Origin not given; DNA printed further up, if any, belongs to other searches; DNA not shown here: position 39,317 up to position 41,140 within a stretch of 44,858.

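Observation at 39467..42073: XRE repressor / ImmA-IrrE protease / RecB-like nuclease operon with a 40-bp perfect palindromic operator: candidate protease-gated nuclease switch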

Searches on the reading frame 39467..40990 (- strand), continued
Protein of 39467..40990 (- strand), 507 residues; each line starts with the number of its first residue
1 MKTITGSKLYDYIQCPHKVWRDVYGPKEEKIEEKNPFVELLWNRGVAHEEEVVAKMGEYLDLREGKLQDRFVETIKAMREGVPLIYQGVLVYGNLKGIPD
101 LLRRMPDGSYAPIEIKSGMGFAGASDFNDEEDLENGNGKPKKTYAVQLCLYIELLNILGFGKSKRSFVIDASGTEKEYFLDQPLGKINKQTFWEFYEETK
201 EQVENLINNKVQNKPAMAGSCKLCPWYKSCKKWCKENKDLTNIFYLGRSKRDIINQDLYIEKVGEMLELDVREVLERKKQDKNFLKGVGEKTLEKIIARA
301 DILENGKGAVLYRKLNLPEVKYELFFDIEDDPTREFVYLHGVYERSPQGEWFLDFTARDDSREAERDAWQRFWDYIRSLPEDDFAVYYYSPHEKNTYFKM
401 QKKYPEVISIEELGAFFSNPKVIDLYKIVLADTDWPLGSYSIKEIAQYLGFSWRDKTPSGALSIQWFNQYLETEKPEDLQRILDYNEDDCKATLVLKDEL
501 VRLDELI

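Call 50: find_related_loci(query=A1, collection=viral_contigs, flank=5000)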
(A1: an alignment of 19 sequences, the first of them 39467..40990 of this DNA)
Query A1 (507 aa) in viral_contigs; peptide patterns used: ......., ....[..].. (x = any residue, [..] = any of these).
48 stretches matched a pattern; 2 encode a relative of the query (tblastn E <= 1e-3); 2 distinct loci.
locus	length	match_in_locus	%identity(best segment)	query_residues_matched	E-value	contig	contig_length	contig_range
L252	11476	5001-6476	48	1-500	3e-153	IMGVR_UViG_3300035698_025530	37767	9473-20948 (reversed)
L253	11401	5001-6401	20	68-492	6e-7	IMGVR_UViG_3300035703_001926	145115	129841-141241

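Call 66: predict_structure(alignment_id=A1)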
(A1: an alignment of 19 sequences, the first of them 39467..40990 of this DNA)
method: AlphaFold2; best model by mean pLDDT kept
length: 507 residues; sequences in the alignment: 19
mean_pLDDT: 86.5   pTM: 0.76
mean pLDDT of the five models: 86.5, 85.5, 84.7, 80.5, 74.9
residues with pLDDT >= 90: 260; 70-90: 208; 50-70: 22; < 50: 17
segments of 3 or more residues with pLDDT < 50: 123-137
pLDDT, mean of each block of 10 residues (from residue 1): 88 88 89 73 81 88 95 98 97 96 96 77 39 45 91 97 89 85 83 95 93 72 81 86 68 87 90 91 87 83 79 89 94 81 96 94 95 96 92 89 95 95 91 77 87 81 85 92 94 96 90
secondary structure, 60 per line:
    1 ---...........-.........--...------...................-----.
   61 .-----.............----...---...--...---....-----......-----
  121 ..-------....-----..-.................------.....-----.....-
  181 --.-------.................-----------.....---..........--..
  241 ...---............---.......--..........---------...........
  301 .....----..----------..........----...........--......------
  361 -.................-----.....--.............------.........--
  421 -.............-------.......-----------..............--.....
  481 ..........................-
elements in order: H6-14 H16-24 H36-54 H67-79 E84-86 E90-92 E95-97 E101-104 E110-115 H130-133 H142-158 E165-169 E175-179 H192-207 H219-223 H227-236 H240-243 H247-258 H263-268 H271-280 H290-305 E322-331 E336-346 E349-354 H362-378 E384-388 H391-403 H410-418 E422-424 H425-432 H442-448 H460-473 H476-506

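Call 68: fold_search(model_id=the predicted structure, library=pdb)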
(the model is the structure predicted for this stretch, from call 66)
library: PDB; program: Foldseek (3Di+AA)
matches with E <= 10: 457; with E <= 0.001: 2
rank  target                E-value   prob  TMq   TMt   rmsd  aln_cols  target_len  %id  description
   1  4r5q                  5.1e-04  1.00  0.21  0.46   9.2       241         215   14  Crystal structure and nuclease activity of the CRISPR-associated Cas4 protein Pcal_0546 from Pyrobaculum calidifontis co (released 2014-09-17)
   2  4ic1_D                9.8e-04  1.00  0.22  0.47   8.8       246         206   16  Crystal structure of SSO0001 (released 2013-01-16)
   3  6ppr_A                3.0e-03  1.00  0.25  0.16   9.8       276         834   14  Cryo-EM structure of AdnA(D934A)-AdnB(D1014A) in complex with AMPPNP and DNA (released 2019-11-20)
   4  6wyb_A                1.4e-02  1.00  0.28  0.20   7.9       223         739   19  RTX (Reverse Transcription Xenopolymerase) in complex with an RNA/DNA hybrid (released 2020-08-19)
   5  7b0h_E                2.0e-02  1.00  0.27  0.20   8.8       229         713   16  TgoT_6G12 Ternary complex (released 2021-01-13)
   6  7lwa_A                2.0e-02  0.97  0.24  0.42   9.6       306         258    9  Human Exonuclease 5 crystal structure (T88E) in complex with ssDNA and Mg (released 2021-07-14)
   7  8w2r_A                2.2e-02  0.41  0.13  0.21  14.8       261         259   10  HIV-1 P5-IN intasome core (released 2024-04-17)
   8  7lw8_A                2.5e-02  0.96  0.24  0.42   9.3       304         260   10  Human Exonuclease 5 crystal structure in complex with a ssDNA (released 2021-07-14)
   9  6ppu_A                3.1e-02  0.95  0.25  0.21  11.6       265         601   16  Cryo-EM structure of AdnAB-AMPPNP-DNA complex (released 2019-11-20)
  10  7b0h_F                3.6e-02  0.99  0.27  0.19   8.6       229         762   16  TgoT_6G12 Ternary complex (released 2021-01-13)
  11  7lpz_A                3.6e-02  0.92  0.20  0.42   9.3       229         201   10  Crystal structures and ribonuclease activity of the Flavivirus host factor ERI3 that is involved in viral RNA synthesi (released 2022-02-16)
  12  5l7z                  3.6e-02  0.72  0.17  0.31  15.6       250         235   13  Structure of Exuperantia EXO-like domain (released 2016-07-06)
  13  3l2q_A                3.8e-02  0.25  0.12  0.15  19.0       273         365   11  Crystal structure of the Prototype Foamy Virus (PFV) intasome in apo form (released 2010-02-09)
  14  3a2f_A                4.0e-02  0.99  0.27  0.19   8.6       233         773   18  Crystal Structure of Pyrococcus furiosus DNA polymerase/PCNA monomer mutant complex (released 2009-11-03)
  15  7lw7                  4.0e-02  0.97  0.26  0.44   8.1       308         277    8  Human Exonuclease 5 crystal structure (released 2021-07-14)
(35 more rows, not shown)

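Call 70: find_encoding_contigs(protein=P0012, flank=3500, max_places=1)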
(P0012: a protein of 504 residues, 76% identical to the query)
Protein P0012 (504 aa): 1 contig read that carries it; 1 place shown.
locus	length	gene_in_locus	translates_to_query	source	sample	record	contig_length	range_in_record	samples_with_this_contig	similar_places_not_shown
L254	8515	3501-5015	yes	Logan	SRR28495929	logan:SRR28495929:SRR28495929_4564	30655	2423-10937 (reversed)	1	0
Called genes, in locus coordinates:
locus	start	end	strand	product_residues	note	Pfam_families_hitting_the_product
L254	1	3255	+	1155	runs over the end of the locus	PF13229:Beta_helix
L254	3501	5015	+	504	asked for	PF13482:RNase_H_2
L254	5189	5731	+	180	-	PF02834:LigT_PEase, PF13563:2_5_RNA_ligase2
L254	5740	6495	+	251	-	PF03808:Glyco_tran_WecG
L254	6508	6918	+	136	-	PF18920:DUF5671 (faint)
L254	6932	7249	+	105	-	PF01503:PRA-PH (weak), PF12643:MazG-like, PF03819:MazG (weak)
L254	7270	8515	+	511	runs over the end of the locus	PF00749:tRNA-synt_1c, PF19269:Anticodon_2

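Call 71: find_encoding_contigs(protein=P0015, flank=3500, max_places=1)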
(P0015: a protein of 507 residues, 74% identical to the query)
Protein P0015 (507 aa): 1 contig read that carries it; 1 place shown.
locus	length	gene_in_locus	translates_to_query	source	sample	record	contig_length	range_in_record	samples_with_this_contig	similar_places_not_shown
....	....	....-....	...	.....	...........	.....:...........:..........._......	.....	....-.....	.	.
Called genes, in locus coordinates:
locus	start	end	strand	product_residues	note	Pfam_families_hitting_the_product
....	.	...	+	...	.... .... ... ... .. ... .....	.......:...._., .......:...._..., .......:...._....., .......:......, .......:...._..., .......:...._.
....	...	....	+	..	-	-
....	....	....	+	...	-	-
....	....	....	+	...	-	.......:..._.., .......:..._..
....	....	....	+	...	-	-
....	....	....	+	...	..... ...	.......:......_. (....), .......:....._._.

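Call 72: find_encoding_contigs(protein=P0019, flank=3500, max_places=1)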
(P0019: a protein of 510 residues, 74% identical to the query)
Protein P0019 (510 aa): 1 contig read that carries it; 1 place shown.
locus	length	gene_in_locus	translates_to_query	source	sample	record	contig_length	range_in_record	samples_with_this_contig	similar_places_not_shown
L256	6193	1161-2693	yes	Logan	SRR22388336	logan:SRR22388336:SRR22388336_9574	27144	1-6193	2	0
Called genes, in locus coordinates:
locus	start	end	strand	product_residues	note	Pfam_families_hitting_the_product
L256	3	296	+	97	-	?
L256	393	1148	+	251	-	-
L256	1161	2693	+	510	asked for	PF13482:RNase_H_2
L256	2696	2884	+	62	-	-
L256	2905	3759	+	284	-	PF14267:DUF4357, PF18755:RAMA (weak)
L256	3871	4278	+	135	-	-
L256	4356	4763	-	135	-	-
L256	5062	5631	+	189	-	PF20803:PaaX_M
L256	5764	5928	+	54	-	-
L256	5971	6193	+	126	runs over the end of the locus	PF00719:Pyrophosphatase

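Call 73: find_encoding_contigs(protein=P0011, flank=3500, max_places=1)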
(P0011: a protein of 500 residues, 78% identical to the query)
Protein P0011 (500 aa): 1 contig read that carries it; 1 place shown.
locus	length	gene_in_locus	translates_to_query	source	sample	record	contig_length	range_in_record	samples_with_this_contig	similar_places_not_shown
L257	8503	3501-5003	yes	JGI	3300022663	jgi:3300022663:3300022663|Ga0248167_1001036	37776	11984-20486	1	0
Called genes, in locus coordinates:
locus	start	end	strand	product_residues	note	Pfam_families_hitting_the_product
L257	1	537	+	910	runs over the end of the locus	PF20464:MmeI_N, PF20465:MmeI_hel, PF20473:MmeI_Mtase, PF07669:Eco57I (weak), PF20466:MmeI_TRD, PF20467:MmeI_C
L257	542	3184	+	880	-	PF02463:SMC_N, PF13304:AAA_21 (faint), PF13476:AAA_23, PF02463:SMC_N (weak)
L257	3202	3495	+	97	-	-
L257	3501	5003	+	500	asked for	PF13482:RNase_H_2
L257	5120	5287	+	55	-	PF04014:MazE_antitoxin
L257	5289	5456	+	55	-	-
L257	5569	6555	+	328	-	PF02016:Peptidase_S66, PF17676:Peptidase_S66C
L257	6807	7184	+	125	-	-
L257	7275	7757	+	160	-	PF20603:Bact_hydrolase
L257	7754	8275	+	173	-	-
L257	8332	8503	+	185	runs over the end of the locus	PF10648:Gmad2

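Call 86: search_protein_families(library=pfam, alignment_id=A6, max_evalue=0.001)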
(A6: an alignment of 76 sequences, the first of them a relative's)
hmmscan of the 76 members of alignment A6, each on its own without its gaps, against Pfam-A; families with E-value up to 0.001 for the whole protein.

A. member 1, L001:5551-5949:+ (133 aa): 0 families

B. families by the number of members that match (of 76 scanned): 89 families (the first 25 are shown)
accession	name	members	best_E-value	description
PF00270.35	DEAD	3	5.7e-50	DEAD/DEAH box helicase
PF00271.37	Helicase_C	3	4e-33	Helicase conserved C-terminal domain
PF04851.21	ResIII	3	1.6e-10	Type III restriction enzyme, res subunit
PF09903.14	DUF2130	2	2.8e-73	Uncharacterized protein conserved in bacteria (DUF2130)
PF00176.29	SNF2-rel_dom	2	4.6e-27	SNF2-related domain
PF01555.25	N6_N4_Mtase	2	5.8e-20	DNA methylase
PF01966.28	HD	2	2.4e-10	HD domain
PF13310.11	Virulence_RhuM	1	1.2e-95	Virulence protein RhuM family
PF02601.20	Exonuc_VII_L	1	2.2e-65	Exonuclease VII, large subunit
PF05822.18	UMPH-1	1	7.4e-64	Pyrimidine 5'-nucleotidase (UMPH-1)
PF12358.13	DUF3644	1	1.4e-54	Domain of unknown function (DUF3644)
PF02016.21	Peptidase_S66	1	3.1e-35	LD-carboxypeptidase N-terminal domain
PF20990.2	DUF2207_C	1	2e-31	Predicted membrane protein (DUF2207) C-terminal domain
PF13619.11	KTSC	1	2.4e-27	KTSC domain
PF13173.12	AAA_14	1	1.8e-26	AAA domain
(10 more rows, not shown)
